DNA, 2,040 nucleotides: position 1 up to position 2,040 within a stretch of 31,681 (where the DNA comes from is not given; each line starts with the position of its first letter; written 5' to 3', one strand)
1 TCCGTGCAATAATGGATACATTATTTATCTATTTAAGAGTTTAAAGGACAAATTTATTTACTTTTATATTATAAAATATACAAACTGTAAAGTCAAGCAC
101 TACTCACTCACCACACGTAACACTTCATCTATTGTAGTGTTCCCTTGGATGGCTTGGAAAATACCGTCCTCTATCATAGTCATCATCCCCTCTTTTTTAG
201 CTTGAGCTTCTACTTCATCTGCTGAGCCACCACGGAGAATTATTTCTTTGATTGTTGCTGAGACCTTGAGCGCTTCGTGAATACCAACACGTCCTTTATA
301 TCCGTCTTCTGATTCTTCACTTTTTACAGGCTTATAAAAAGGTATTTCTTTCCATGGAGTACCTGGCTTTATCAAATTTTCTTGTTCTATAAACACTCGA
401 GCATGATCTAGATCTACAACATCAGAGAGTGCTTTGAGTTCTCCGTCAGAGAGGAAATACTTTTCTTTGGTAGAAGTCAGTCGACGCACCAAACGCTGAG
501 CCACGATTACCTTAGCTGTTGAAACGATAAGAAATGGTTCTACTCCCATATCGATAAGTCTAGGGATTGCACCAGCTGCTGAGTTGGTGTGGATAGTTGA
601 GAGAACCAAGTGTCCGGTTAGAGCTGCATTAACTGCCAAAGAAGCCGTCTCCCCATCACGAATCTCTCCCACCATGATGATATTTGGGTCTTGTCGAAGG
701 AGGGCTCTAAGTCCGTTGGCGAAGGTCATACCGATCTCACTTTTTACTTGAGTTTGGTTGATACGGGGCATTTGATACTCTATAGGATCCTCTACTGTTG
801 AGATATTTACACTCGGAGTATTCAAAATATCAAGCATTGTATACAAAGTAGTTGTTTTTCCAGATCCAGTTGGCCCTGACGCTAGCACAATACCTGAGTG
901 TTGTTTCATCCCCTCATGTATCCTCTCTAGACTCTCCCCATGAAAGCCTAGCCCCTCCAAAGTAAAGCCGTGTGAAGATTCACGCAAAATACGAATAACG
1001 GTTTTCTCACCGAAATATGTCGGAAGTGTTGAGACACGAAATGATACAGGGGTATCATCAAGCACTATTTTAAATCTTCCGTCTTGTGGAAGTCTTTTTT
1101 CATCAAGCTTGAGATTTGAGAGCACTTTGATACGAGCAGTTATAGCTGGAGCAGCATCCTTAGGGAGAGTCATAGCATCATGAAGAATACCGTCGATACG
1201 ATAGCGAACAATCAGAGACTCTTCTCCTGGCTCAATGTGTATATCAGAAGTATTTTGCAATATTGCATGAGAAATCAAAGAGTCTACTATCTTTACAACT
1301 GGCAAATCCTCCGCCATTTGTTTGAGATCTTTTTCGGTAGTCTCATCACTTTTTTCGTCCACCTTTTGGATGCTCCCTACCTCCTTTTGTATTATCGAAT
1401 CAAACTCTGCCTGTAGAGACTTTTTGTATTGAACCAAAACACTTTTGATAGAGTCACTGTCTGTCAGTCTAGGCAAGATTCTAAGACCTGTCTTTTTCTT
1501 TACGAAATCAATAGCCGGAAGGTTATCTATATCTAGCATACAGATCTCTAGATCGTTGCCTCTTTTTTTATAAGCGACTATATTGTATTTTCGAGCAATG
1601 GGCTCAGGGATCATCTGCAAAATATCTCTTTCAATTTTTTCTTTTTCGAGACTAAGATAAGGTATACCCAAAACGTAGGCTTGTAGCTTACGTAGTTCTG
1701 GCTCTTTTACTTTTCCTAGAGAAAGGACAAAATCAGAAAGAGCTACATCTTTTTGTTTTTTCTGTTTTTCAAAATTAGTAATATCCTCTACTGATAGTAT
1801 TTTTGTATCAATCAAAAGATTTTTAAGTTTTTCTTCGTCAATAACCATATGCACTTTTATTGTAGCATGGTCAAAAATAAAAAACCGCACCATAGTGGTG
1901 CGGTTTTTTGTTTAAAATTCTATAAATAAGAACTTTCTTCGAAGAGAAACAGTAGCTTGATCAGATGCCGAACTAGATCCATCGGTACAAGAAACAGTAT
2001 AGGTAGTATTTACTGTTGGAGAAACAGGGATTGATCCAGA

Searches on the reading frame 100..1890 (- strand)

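Call 96: search_protein_families(library=pfam, proteins=[window:100-1890:-], max_evalue=0.001)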
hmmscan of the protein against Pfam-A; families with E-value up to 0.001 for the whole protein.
window:100-1890:- (596 aa): 2 families
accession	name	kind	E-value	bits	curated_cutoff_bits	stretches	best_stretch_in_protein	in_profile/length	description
PF00437.27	T2SSE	-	1.7e-120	402.5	24.9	1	193-592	3-370/370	Type II/IV secretion system protein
PF05157.20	MshEN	-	3.7e-11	43.3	23.1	1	74-158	1-86/90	MshEN domain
